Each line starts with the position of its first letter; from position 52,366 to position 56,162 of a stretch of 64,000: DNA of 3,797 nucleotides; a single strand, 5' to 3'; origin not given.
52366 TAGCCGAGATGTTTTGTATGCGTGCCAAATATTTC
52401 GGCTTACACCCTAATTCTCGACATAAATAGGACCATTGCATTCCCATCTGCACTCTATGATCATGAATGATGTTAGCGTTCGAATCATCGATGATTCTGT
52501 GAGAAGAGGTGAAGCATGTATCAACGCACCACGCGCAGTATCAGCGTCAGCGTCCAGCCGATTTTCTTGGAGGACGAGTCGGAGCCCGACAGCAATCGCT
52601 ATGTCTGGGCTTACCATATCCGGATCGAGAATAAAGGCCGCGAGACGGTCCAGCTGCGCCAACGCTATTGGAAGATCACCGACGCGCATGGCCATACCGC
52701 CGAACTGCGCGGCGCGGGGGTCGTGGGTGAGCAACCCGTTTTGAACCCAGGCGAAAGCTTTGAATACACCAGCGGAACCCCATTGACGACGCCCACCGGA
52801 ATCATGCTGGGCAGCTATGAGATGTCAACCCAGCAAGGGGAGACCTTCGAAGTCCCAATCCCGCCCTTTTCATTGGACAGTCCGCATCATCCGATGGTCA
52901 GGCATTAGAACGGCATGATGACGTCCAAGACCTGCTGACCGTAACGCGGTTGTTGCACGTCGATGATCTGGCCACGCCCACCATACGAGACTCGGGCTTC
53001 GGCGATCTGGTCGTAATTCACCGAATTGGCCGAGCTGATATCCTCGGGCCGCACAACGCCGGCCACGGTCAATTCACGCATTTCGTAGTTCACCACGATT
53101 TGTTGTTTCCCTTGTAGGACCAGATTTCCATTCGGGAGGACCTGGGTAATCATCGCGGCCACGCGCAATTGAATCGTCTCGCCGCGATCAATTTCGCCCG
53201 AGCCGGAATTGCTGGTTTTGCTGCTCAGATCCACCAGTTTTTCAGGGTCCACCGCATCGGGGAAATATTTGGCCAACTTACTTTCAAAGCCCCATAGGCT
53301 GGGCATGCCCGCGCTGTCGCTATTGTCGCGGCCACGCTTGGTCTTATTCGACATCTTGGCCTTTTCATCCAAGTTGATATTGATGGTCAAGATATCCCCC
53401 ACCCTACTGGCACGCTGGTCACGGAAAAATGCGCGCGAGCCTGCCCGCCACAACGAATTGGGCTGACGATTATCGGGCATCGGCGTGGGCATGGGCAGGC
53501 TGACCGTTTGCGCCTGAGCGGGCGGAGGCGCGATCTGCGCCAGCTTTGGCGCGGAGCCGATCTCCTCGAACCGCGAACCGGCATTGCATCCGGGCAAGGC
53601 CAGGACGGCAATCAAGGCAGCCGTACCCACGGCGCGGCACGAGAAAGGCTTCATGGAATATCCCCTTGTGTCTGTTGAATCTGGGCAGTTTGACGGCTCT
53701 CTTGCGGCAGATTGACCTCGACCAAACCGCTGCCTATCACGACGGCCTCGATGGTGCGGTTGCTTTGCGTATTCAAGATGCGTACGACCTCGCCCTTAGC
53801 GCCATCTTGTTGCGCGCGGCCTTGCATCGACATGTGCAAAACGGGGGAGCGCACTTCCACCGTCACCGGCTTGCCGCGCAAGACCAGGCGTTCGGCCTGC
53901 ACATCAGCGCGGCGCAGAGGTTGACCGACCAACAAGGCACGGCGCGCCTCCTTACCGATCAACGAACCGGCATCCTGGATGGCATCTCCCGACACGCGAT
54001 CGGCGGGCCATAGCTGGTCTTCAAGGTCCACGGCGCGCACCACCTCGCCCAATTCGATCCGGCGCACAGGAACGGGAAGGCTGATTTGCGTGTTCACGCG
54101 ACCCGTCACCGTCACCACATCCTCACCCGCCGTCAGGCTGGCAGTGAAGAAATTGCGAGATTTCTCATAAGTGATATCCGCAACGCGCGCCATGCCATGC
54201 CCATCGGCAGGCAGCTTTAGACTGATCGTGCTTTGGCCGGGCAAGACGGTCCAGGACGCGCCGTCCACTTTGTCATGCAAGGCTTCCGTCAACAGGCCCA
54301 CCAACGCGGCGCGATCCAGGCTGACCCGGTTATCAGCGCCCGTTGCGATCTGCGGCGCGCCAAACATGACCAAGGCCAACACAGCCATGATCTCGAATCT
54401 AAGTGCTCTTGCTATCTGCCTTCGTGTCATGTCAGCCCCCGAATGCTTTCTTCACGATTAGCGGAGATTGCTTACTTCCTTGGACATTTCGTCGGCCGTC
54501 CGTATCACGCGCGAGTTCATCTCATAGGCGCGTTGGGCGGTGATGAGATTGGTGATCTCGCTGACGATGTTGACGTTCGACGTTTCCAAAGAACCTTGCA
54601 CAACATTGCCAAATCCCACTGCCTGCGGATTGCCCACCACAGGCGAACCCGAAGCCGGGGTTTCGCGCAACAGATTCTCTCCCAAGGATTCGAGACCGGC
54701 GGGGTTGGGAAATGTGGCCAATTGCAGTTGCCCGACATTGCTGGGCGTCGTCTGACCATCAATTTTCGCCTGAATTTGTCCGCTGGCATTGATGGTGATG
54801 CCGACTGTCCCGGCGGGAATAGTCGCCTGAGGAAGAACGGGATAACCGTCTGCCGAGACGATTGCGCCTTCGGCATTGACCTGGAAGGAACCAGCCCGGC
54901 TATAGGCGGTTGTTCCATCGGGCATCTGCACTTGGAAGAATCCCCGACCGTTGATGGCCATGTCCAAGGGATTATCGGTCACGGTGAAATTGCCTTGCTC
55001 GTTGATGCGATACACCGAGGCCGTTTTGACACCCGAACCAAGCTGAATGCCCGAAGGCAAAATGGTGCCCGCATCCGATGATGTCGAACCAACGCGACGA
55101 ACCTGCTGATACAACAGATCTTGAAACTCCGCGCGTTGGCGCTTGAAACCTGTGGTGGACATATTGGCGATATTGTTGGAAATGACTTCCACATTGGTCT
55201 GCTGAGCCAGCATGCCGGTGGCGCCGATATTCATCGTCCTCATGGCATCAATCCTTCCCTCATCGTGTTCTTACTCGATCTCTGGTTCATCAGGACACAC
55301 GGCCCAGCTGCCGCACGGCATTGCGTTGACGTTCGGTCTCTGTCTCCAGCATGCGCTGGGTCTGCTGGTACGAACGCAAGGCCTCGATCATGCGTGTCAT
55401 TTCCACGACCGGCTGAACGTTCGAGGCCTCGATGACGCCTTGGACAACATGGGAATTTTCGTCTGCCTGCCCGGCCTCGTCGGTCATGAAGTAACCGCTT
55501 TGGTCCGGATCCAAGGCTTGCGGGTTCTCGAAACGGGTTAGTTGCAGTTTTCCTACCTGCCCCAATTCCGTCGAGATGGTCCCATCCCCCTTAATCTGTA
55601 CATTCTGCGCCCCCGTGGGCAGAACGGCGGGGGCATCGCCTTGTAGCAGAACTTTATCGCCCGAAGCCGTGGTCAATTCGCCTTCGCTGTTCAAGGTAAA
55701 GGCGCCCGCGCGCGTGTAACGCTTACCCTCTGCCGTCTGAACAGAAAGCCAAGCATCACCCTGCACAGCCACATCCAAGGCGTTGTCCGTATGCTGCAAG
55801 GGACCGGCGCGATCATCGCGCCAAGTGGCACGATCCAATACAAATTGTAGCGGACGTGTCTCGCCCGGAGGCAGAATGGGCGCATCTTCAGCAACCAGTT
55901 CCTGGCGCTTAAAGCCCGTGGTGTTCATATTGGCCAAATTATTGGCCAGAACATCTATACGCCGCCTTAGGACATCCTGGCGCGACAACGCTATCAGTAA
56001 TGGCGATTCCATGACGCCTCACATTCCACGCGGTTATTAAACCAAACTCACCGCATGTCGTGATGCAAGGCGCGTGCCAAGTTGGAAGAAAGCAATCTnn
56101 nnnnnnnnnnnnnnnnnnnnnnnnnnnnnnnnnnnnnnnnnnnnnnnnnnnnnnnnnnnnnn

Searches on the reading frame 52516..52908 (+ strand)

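Call 33: search_protein_families(library=pfam, proteins=[window:52516-52908:+], max_evalue=0.01)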
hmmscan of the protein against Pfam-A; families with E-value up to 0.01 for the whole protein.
window:52516-52908:+ (130 aa): 1 family
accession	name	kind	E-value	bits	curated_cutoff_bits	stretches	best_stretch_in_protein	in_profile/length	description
PF04379.20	DUF525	-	1e-36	125.5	27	1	20-104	2-86/87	ApaG domain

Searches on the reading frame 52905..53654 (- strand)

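Call 4: search_protein_families(library=pfam, proteins=[window:52905-53654:-], max_evalue=0.01)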
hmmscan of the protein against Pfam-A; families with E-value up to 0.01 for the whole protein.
window:52905-53654:- (249 aa): 1 family
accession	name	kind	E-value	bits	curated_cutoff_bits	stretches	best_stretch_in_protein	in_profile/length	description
PF02107.21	FlgH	-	1.7e-55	187.8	27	1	63-248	2-172/172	Flagellar L-ring protein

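Call 5: search_protein_families(library=ncbifam, proteins=[window:52905-53654:-], max_evalue=0.01)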
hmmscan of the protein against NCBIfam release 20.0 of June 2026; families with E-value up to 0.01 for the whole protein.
window:52905-53654:- (249 aa): 13 families
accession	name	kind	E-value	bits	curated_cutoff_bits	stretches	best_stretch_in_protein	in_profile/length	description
NF001305.1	PRK00249.1-5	equivalog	5.1e-94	314.3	255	1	13-249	2-239/239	flagellar basal body L-ring protein FlgH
NF009429.1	PRK12788.1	equivalog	2.3e-60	203.9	380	1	13-249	6-231/231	flagellar basal body L-ring protein FlgH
NF001301.1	PRK00249.1-1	equivalog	8.4e-41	140.1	280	1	45-244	25-223/224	flagellar basal body L-ring protein FlgH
NF009336.0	PRK12696.1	equivalog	1.3e-36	126.3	303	1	13-249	8-238/238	flagellar basal body L-ring protein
NF001304.0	PRK00249.1-4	equivalog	1.1e-31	110.2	247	1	42-238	25-216/228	flagellar basal body L-ring protein FlgH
NF001303.0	PRK00249.1-3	equivalog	2.7e-30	105.6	288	1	59-249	45-238/238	flagellar basal body L-ring protein FlgH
NF009338.1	PRK12698.1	equivalog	1.6e-24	87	303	1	73-235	48-203/218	flagellar basal body L-ring protein FlgH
NF009072.1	PRK12407.1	equivalog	1.8e-24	86.7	323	1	68-233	48-203/220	flagellar basal body L-ring protein FlgH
NF009340.0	PRK12700.1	equivalog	7.6e-23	81.1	414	1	38-249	22-230/230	flagellar basal body L-ring protein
NF009337.1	PRK12697.1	equivalog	8.3e-23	80.9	380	1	53-248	26-214/215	flagellar basal body L-ring protein FlgH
NF009339.0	PRK12699.1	equivalog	6.7e-18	64.9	375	1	74-238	79-235/246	flagellar basal body L-ring protein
NF001302.0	PRK00249.1-2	equivalog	1.2e-17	64.3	410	1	74-245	93-258/260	flagellar basal body L-ring protein FlgH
NF009341.0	PRK12701.1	equivalog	9e-17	61.6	480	1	76-233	62-213/230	flagellar basal body L-ring protein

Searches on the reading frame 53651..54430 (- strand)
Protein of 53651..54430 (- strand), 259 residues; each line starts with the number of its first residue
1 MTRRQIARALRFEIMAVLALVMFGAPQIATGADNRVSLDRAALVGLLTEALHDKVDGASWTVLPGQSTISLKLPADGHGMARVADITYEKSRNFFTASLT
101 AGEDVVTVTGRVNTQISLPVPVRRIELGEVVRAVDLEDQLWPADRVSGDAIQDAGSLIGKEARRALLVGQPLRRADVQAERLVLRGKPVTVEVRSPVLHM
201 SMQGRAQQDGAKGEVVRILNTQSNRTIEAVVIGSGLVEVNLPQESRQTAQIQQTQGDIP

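Call 4: search_protein_families(library=pfam, proteins=[window:53651-54430:-], max_evalue=0.01)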
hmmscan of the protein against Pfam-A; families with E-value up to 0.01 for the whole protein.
window:53651-54430:- (259 aa): 2 families
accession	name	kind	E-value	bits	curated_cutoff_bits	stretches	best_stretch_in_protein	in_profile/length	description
PF13144.11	ChapFlgA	-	2.2e-25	89.5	23.8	1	119-239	4-122/122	Chaperone for flagella basal body P-ring formation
PF08666.17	SAF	-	3.2e-07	31.3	21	1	120-177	5-62/63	SAF domain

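Call 5: search_protein_families(library=ncbifam, proteins=[window:53651-54430:-], max_evalue=0.01)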
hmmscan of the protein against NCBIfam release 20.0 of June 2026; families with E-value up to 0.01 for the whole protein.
window:53651-54430:- (259 aa): 2 families
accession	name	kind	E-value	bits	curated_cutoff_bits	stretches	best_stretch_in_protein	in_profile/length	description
TIGR03170.1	flgA_cterm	equivalog_domain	1e-31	109.7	54.65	1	106-240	3-137/137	flagellar basal body P-ring formation chaperone FlgA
TIGR03177.1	pilus_cpaB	equivalog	2.8e-05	23.5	71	1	116-179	37-100/262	Flp pilus assembly protein CpaB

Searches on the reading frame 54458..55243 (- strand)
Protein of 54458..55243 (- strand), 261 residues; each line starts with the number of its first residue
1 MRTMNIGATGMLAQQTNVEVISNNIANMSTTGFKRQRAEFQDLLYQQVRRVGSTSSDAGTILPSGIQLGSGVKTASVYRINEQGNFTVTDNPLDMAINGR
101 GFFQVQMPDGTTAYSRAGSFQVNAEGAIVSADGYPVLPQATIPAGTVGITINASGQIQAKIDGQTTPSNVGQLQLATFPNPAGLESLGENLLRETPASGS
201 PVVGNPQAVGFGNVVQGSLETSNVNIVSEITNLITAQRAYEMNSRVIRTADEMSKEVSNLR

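Call 4: search_protein_families(library=pfam, proteins=[window:54458-55243:-], max_evalue=0.01)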
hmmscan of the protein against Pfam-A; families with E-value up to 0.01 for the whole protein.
window:54458-55243:- (261 aa): 3 families
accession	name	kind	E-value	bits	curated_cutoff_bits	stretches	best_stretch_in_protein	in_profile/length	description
PF22692.1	LlgE_F_G_D1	-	1.1e-25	90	27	1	96-159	1-64/64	Flagellar hook protein FlgE/F/G D1 domain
PF06429.18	Flg_bbr_C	-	3.3e-21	75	23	1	216-260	2-46/46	Flagellar basal body rod FlgEFG protein C-terminal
PF00460.25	Flg_bb_rod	-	2.3e-11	43.8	20.7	1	4-34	1-31/31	Flagella basal body rod protein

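Call 5: search_protein_families(library=ncbifam, proteins=[window:54458-55243:-], max_evalue=0.01)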
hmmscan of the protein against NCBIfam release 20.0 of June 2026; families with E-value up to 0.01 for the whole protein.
window:54458-55243:- (261 aa): 31 families (the best 25 are shown)
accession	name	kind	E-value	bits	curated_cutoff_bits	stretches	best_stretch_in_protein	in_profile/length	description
TIGR02488.1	flgG_G_neg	equivalog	1.1e-106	356.2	252.75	1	4-260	2-258/259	flagellar basal-body rod protein FlgG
NF009456.0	PRK12816.1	equivalog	5e-86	288.6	416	1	1-260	2-262/264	flagellar basal body rod protein FlgG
TIGR03506.1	FlgEFG_subfam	subfamily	4e-82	276.7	70.25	2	3-136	2-121/351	flagellar hook-basal body complex protein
NF009278.1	PRK12636.1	equivalog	7.8e-65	219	350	1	1-261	2-262/263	flagellar basal body rod protein FlgG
NF004238.1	PRK05682.1-1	equivalog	6.7e-58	196.9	400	2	4-135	3-120/414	flagellar hook protein FlgE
NF004241.1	PRK05682.1-5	equivalog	2e-57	195.3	469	2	1-141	2-140/446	flagellar hook protein FlgE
TIGR02490.1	flgF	equivalog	2.6e-49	167.8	178.5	1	6-241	3-218/218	flagellar basal-body rod protein FlgF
NF004243.1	PRK05682.2-2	equivalog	3.7e-46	158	801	2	3-137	6-125/420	flagellar hook protein FlgE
TIGR02489.1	flgE_epsilon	equivalog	6.9e-44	150.5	412.85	2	1-146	2-147/719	flagellar hook protein FlgE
NF005286.1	PRK06803.1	equivalog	5.6e-42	144.3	467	2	148-256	290-397/402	flagellar hook protein FlgE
NF004242.0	PRK05682.2-1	equivalog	7.4e-42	143.6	365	2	6-134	9-125/422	flagellar hook protein FlgE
NF004240.1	PRK05682.1-4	equivalog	3.5e-40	138.6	472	2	4-133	3-122/443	flagellar hook protein FlgE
NF009331.1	PRK12689.1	equivalog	2.1e-39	135.2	347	1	7-255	8-242/252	flagellar basal-body rod protein FlgF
NF009332.0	PRK12690.1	equivalog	4.4e-36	124.4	288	1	16-254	17-229/239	flagellar hook-basal body complex protein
NF009280.2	PRK12640.1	subfamily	2.5e-35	122.2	210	1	7-259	8-241/246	flagellar basal body rod protein FlgF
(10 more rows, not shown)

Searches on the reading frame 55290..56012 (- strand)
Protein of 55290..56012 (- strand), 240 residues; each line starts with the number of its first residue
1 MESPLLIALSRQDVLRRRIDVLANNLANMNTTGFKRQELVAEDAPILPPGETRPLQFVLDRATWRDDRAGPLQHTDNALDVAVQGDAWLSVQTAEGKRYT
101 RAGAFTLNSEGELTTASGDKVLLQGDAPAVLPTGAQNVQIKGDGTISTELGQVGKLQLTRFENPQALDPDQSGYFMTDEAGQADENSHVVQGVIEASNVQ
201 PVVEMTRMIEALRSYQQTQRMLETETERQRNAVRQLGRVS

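Call 4: search_protein_families(library=pfam, proteins=[window:55290-56012:-], max_evalue=0.01)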
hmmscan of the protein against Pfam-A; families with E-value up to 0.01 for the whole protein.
window:55290-56012:- (240 aa): 3 families
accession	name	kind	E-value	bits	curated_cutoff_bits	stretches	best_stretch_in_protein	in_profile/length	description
PF22692.1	LlgE_F_G_D1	-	1.5e-14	54.3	27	1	82-147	1-63/64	Flagellar hook protein FlgE/F/G D1 domain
PF06429.18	Flg_bbr_C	-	2.2e-12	46.7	23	1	191-232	2-43/46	Flagellar basal body rod FlgEFG protein C-terminal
PF00460.25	Flg_bb_rod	-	6.6e-10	39.2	20.7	1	5-35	1-31/31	Flagella basal body rod protein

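Call 5: search_protein_families(library=ncbifam, proteins=[window:55290-56012:-], max_evalue=0.01)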
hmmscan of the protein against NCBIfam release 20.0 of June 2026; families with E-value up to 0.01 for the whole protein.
window:55290-56012:- (240 aa): 26 families (the best 25 are shown)
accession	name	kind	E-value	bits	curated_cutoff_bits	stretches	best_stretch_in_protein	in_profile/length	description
NF009331.1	PRK12689.1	equivalog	4.8e-64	215.9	347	1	1-239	1-251/252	flagellar basal-body rod protein FlgF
NF009332.0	PRK12690.1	equivalog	7.6e-59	198.9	288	1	1-238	1-238/239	flagellar hook-basal body complex protein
TIGR03506.1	FlgEFG_subfam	subfamily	5.2e-53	181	70.25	2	5-121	3-121/351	flagellar hook-basal body complex protein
TIGR02490.1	flgF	equivalog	1.5e-52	178.3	178.5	1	7-216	3-218/218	flagellar basal-body rod protein FlgF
NF009282.1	PRK12642.1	equivalog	3.6e-51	173.8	242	1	1-237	1-238/239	flagellar basal-body rod protein FlgF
NF009280.2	PRK12640.1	subfamily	1.3e-43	149.3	210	1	5-233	5-240/246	flagellar basal body rod protein FlgF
TIGR02488.1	flgG_G_neg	equivalog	4.7e-36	124.6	252.75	2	62-225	74-248/259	flagellar basal-body rod protein FlgG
NF009278.1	PRK12636.1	equivalog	5.4e-29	101.5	350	2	70-227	83-253/263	flagellar basal body rod protein FlgG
NF009456.0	PRK12816.1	equivalog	9.8e-25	87.7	416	2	68-225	82-252/264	flagellar basal body rod protein FlgG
NF004238.1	PRK05682.1-1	equivalog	2.3e-19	70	400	2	17-121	15-121/414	flagellar hook protein FlgE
NF004241.1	PRK05682.1-5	equivalog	2.5e-18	66.4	469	2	67-122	80-136/446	flagellar hook protein FlgE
NF004243.1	PRK05682.2-2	equivalog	2.7e-18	66.2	801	2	18-122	20-125/420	flagellar hook protein FlgE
NF004240.1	PRK05682.1-4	equivalog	5.6e-18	65.5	472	1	7-121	5-125/443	flagellar hook protein FlgE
NF005286.1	PRK06803.1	equivalog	1.4e-17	63.9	467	2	7-125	5-118/402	flagellar hook protein FlgE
NF009281.1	PRK12641.1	equivalog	4.9e-17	62.2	260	1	19-229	19-241/252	flagellar basal-body rod protein FlgF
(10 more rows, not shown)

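Call 21: find_homologous_proteins(query=window:55290-56012:-)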
Query window:55290-56012:- (240 aa): 1351 proteins with E <= 0.001 among 1956 candidates; the best 120 are listed.
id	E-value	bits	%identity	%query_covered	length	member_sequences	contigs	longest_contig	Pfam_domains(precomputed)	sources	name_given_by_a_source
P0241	5.3e-150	515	100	100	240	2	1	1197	PF06429.19,PF00460.26,PF22692.2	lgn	-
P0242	1.2e-65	240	49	100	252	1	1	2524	PF06429.19,PF00460.26,PF22692.2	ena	-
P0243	1.4e-64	236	50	100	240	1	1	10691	PF06429.19,PF00460.26,PF22692.2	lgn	-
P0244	2.3e-64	235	50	100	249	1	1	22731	PF06429.19,PF00460.26,PF22692.2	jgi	jgi:flagellar basal-body rod protein FlgF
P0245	3.3e-64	235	50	100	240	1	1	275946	PF06429.19,PF00460.26,PF22692.2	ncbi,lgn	-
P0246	3.4e-62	228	51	100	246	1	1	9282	PF06429.19,PF00460.26,PF22692.2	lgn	-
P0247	1.1e-60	223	47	100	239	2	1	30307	PF06429.19,PF00460.26,PF22692.2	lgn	-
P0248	2.0e-60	222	49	99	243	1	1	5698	PF06429.19,PF00460.26,PF22692.2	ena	-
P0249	3.6e-60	222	49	100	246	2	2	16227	PF06429.19,PF00460.26,PF22692.2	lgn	-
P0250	8.1e-60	220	49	93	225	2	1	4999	PF06429.19,PF00460.26,PF22692.2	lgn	-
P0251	2.0e-59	219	46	100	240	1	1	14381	PF06429.19,PF00460.26,PF22692.2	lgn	-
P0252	2.6e-59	219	46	100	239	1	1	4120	PF06429.19,PF00460.26,PF22692.2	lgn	-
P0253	3.0e-59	219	47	100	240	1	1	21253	PF06429.19,PF00460.26,PF22692.2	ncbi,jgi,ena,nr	ncbi:MAG TPA: flagellar basal-body rod protein FlgF [Azospirillum sp.]|nr:flagellar basal-body rod p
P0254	8.6e-59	217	46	100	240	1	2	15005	PF06429.19,PF00460.26,PF22692.2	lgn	-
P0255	1.2e-58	217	47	100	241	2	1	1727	PF06429.19,PF00460.26,PF22692.2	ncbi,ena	-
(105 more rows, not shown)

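Call 22: find_encoding_contigs(protein=P0245, flank=8000, max_places=1)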
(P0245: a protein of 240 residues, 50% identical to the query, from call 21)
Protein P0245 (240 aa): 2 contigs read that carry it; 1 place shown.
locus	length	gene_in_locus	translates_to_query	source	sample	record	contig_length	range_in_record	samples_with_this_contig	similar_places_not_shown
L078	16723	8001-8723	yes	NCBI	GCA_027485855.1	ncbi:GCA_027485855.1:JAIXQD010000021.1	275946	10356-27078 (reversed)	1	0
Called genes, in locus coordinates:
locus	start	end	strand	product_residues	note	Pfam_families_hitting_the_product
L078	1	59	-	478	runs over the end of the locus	-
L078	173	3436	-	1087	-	-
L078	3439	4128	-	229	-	PF04344:CheZ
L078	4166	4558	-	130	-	PF00072:Response_reg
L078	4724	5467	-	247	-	PF03448:MgtE_N (weak)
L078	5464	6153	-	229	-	PF20072:DUF6468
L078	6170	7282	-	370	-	PF02154:FliM, PF01052:FliMN_C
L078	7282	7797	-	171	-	PF03748:FliL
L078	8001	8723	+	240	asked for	PF00460:Flg_bb_rod (weak), PF22692:LlgE_F_G_D1, PF06429:Flg_bbr_C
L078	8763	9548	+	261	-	PF00460:Flg_bb_rod, PF22692:LlgE_F_G_D1, PF06429:Flg_bbr_C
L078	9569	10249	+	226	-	PF08666:SAF, PF13144:ChapFlgA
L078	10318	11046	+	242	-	PF02107:FlgH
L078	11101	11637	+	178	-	PF10979:DUF2786 (weak)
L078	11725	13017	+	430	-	PF00709:Adenylsucc_synt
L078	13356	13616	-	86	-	-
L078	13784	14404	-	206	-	-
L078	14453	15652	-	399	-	PF01546:Peptidase_M20, PF07687:M20_dimer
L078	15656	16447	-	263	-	-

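Call 23: find_encoding_contigs(protein=P0244, flank=8000, max_places=1)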
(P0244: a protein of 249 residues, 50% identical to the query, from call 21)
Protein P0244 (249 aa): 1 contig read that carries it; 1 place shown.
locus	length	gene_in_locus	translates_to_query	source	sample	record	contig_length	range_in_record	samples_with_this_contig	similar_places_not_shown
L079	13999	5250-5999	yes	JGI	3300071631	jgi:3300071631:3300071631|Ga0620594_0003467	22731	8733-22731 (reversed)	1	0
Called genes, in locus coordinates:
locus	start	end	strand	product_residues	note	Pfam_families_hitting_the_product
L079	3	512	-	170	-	?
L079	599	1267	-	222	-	PF04344:CheZ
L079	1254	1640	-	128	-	PF00072:Response_reg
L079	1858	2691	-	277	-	PF03448:MgtE_N (faint)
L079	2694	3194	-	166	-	PF20072:DUF6468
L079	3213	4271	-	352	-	PF02154:FliM, PF01052:FliMN_C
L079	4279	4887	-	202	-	PF03748:FliL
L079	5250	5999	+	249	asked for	PF00460:Flg_bb_rod, PF22692:LlgE_F_G_D1, PF06429:Flg_bbr_C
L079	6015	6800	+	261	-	PF00460:Flg_bb_rod, PF22692:LlgE_F_G_D1, PF06429:Flg_bbr_C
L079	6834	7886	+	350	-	PF08666:SAF, PF13144:ChapFlgA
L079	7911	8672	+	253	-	PF02107:FlgH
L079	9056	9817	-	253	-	-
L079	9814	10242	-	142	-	PF21157:DksA_N, PF01258:zf-dskA_traR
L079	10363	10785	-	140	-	PF10768:FliX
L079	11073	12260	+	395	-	PF02119:FlgI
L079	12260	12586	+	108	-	PF10135:Rod-binding (weak)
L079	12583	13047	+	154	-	-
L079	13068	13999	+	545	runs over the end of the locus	PF02120:Flg_hook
